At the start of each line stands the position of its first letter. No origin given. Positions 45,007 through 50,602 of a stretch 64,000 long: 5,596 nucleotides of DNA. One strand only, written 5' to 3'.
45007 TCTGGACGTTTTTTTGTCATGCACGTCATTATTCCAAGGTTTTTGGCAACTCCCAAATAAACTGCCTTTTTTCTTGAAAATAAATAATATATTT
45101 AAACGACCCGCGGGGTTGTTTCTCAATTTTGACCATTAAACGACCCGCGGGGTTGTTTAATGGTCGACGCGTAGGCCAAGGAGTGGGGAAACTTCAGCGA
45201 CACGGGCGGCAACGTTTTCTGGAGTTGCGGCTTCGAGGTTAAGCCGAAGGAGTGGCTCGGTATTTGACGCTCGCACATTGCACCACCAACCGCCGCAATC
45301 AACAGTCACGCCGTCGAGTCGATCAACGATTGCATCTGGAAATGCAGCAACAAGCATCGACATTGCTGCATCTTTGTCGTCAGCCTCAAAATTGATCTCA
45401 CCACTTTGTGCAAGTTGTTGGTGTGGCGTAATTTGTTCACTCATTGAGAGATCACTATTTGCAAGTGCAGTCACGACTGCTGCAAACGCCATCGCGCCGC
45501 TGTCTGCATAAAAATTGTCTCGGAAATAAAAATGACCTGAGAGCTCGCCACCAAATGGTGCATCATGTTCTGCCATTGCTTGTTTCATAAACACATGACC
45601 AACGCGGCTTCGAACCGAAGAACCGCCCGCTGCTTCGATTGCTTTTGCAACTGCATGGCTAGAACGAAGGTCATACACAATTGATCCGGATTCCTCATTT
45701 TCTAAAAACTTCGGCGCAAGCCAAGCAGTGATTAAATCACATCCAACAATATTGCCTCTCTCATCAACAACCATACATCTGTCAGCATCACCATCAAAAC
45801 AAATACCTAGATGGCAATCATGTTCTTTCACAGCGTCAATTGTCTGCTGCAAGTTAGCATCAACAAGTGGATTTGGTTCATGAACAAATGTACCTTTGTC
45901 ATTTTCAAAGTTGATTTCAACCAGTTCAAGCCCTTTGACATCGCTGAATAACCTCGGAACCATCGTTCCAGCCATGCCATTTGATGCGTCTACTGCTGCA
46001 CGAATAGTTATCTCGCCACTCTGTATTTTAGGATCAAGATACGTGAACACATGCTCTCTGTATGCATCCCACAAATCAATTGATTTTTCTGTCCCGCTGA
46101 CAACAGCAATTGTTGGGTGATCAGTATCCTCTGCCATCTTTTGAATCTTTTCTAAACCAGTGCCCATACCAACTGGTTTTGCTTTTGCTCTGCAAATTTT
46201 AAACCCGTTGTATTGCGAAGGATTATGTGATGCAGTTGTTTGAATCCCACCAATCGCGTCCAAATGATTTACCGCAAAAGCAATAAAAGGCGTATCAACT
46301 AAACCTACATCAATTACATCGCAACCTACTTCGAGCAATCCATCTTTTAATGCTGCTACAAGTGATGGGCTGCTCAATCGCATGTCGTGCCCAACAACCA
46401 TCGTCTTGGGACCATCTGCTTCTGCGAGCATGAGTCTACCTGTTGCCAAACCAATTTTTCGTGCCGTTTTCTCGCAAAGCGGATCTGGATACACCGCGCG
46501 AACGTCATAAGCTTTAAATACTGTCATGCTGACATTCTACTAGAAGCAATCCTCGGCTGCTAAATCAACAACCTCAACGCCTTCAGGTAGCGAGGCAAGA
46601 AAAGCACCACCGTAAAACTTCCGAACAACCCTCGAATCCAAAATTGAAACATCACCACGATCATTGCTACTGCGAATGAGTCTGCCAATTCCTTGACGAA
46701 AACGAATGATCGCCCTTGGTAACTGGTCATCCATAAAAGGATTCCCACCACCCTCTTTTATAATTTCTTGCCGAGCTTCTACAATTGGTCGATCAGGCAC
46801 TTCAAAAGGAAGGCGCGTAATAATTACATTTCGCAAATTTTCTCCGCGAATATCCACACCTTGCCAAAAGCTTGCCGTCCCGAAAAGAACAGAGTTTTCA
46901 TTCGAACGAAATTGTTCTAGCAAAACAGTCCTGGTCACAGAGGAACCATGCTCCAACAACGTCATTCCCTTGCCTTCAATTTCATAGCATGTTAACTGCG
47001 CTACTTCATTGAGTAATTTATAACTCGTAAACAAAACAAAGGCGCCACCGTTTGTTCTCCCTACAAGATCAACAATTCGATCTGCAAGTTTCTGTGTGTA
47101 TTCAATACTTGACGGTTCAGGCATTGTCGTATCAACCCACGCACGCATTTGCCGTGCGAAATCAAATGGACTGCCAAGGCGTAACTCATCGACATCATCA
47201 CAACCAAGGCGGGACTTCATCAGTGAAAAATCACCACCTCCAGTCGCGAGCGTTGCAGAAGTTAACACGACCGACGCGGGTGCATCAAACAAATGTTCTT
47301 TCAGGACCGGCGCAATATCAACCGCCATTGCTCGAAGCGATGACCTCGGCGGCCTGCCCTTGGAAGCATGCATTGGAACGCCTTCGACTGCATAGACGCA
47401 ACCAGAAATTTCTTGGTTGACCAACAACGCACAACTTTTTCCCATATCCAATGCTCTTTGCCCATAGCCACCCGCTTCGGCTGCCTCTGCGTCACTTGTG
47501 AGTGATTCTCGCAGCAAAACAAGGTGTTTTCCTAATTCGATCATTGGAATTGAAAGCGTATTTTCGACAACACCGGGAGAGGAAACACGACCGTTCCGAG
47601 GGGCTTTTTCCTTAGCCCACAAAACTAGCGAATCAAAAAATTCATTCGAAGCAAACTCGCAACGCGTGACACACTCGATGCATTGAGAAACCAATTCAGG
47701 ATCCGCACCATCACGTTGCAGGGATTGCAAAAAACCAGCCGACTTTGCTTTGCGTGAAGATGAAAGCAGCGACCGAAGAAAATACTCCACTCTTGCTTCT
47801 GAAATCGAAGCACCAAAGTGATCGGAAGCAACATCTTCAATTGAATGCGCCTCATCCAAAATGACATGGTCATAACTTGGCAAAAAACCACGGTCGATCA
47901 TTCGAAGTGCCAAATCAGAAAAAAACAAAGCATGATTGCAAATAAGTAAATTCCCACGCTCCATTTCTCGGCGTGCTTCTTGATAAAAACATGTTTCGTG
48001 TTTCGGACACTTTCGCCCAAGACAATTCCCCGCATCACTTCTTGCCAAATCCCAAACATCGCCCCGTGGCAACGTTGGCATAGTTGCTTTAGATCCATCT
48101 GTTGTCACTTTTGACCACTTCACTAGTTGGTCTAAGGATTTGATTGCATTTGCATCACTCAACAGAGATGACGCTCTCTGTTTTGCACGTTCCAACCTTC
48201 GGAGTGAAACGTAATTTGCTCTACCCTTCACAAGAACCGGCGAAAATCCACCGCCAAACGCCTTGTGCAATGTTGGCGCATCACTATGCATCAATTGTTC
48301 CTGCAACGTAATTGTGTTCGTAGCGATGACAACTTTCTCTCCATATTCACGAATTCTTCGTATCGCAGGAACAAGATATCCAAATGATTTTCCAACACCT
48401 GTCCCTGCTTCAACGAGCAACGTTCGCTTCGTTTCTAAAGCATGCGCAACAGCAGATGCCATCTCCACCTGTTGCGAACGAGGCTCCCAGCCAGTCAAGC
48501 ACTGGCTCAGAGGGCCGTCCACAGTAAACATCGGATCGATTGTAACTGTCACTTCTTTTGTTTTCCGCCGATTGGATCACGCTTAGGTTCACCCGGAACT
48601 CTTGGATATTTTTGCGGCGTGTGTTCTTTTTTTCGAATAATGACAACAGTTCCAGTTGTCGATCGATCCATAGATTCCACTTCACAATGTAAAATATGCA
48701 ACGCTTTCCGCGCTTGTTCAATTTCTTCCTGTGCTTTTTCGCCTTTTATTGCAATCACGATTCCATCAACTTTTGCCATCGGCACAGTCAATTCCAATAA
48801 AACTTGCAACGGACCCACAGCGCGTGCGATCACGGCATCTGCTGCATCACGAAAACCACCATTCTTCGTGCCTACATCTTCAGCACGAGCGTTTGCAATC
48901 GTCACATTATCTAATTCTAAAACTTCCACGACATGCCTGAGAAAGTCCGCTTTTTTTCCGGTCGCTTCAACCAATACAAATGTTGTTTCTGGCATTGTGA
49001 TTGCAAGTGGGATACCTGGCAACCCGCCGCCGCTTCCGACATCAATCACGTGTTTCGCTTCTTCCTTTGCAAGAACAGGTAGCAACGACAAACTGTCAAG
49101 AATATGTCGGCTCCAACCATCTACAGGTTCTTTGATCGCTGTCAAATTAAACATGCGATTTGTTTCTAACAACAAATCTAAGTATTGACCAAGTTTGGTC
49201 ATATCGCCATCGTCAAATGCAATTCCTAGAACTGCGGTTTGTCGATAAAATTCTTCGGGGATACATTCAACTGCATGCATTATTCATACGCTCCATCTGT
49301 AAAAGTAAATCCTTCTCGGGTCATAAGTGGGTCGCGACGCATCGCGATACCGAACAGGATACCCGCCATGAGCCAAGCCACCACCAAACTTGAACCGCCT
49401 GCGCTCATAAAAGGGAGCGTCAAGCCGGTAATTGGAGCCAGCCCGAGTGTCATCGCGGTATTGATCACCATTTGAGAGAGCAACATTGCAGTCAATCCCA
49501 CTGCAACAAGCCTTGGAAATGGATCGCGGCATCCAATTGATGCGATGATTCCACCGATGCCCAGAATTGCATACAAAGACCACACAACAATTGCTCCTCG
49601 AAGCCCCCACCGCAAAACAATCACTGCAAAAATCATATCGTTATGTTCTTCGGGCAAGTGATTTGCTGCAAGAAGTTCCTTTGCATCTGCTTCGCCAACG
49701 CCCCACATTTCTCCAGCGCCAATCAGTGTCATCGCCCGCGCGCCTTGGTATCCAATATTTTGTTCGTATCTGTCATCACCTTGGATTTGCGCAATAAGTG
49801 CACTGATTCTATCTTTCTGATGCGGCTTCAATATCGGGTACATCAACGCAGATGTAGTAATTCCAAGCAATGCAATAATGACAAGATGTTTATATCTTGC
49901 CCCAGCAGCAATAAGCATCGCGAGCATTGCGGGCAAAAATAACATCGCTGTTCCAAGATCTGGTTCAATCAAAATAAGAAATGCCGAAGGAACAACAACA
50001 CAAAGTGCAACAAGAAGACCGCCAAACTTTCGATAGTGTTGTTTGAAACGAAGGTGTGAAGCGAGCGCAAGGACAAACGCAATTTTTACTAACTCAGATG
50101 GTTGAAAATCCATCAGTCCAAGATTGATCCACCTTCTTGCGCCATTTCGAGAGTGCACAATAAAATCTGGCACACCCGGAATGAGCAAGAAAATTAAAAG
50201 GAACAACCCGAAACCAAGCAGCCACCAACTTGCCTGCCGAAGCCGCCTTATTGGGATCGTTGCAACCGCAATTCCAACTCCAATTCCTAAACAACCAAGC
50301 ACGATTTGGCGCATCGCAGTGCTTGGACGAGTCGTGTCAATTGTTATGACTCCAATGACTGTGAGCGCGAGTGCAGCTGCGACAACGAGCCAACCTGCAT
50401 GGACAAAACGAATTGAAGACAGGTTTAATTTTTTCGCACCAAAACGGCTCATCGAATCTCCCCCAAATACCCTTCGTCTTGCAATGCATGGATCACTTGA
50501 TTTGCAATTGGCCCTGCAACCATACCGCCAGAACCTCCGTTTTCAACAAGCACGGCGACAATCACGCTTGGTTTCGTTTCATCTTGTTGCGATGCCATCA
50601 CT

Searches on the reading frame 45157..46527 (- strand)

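Call 60: search_protein_families(library=pfam, proteins=[window:45157-46527:-], max_evalue=0.001)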
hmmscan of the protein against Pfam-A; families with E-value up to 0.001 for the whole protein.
window:45157-46527:- (456 aa): 4 families
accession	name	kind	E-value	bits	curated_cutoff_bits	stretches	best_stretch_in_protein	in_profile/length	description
PF02878.22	PGM_PMM_I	-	6.8e-32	110.5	22.5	1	3-133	3-132/138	Phosphoglucomutase/phosphomannomutase, alpha/beta/alpha domain I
PF02880.22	PGM_PMM_III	-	3.3e-21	76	20.7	1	266-366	5-108/115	Phosphoglucomutase/phosphomannomutase, alpha/beta/alpha domain III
PF02879.22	PGM_PMM_II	-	3.6e-20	72.9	29.3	1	154-258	1-103/103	Phosphoglucomutase/phosphomannomutase, alpha/beta/alpha domain II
PF00408.26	PGM_PMM_IV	-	2.8e-09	37.4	23.1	1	377-445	1-64/68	Phosphoglucomutase/phosphomannomutase, C-terminal domain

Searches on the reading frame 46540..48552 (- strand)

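Call 60: search_protein_families(library=pfam, proteins=[window:46540-48552:-], max_evalue=0.001)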
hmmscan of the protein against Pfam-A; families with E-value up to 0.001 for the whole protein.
window:46540-48552:- (670 aa): 4 families
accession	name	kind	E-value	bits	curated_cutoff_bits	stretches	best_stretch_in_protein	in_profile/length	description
PF13307.12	Helicase_C_2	-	9.9e-43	146.6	25.3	1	493-657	1-169/170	Helicase C-terminal domain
PF00270.35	DEAD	-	7e-10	39.3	26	1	34-89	7-63/167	DEAD/DEAH box helicase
PF06733.21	DEAD_2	-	5.7e-05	23.3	21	1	181-253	99-170/172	DEAD_2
PF04851.21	ResIII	-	0.00011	22.7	22.5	1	23-91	3-73/164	Type III restriction enzyme, res subunit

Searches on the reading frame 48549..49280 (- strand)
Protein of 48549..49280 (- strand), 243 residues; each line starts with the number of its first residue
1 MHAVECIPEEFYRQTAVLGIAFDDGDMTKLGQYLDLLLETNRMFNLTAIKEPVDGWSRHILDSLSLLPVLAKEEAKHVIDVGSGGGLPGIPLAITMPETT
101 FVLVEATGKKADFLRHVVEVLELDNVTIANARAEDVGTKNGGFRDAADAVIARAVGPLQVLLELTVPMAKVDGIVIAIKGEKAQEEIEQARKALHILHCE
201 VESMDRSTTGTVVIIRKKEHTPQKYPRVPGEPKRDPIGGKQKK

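Call 60: search_protein_families(library=pfam, proteins=[window:48549-49280:-], max_evalue=0.001)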
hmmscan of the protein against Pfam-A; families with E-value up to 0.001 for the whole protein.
window:48549-49280:- (243 aa): 2 families
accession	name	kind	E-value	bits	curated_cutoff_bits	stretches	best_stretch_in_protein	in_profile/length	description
PF02527.21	GidB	-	9.4e-51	172.2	27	1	28-207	3-176/184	rRNA small subunit methyltransferase G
PF05175.20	MTS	-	0.00052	20.1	23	1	63-126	20-83/170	Methyltransferase small domain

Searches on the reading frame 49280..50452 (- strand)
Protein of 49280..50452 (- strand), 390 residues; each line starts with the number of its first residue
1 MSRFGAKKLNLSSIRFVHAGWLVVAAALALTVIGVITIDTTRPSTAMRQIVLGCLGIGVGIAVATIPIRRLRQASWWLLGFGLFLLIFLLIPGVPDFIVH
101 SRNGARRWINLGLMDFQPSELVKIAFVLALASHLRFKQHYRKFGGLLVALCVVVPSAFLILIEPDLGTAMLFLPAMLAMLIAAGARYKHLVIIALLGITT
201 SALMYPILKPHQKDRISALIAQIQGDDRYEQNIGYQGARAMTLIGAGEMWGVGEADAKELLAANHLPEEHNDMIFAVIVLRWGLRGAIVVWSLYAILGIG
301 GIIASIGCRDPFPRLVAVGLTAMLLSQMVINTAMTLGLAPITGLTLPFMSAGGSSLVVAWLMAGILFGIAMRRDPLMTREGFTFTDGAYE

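Call 60: search_protein_families(library=pfam, proteins=[window:49280-50452:-], max_evalue=0.001)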
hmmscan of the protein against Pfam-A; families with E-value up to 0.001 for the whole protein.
window:49280-50452:- (390 aa): 1 family
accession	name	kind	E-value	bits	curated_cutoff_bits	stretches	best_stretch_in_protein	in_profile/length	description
PF01098.24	FTSW_RODA_SPOVE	-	1.9e-70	238.1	26.4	1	35-372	28-353/356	Cell cycle protein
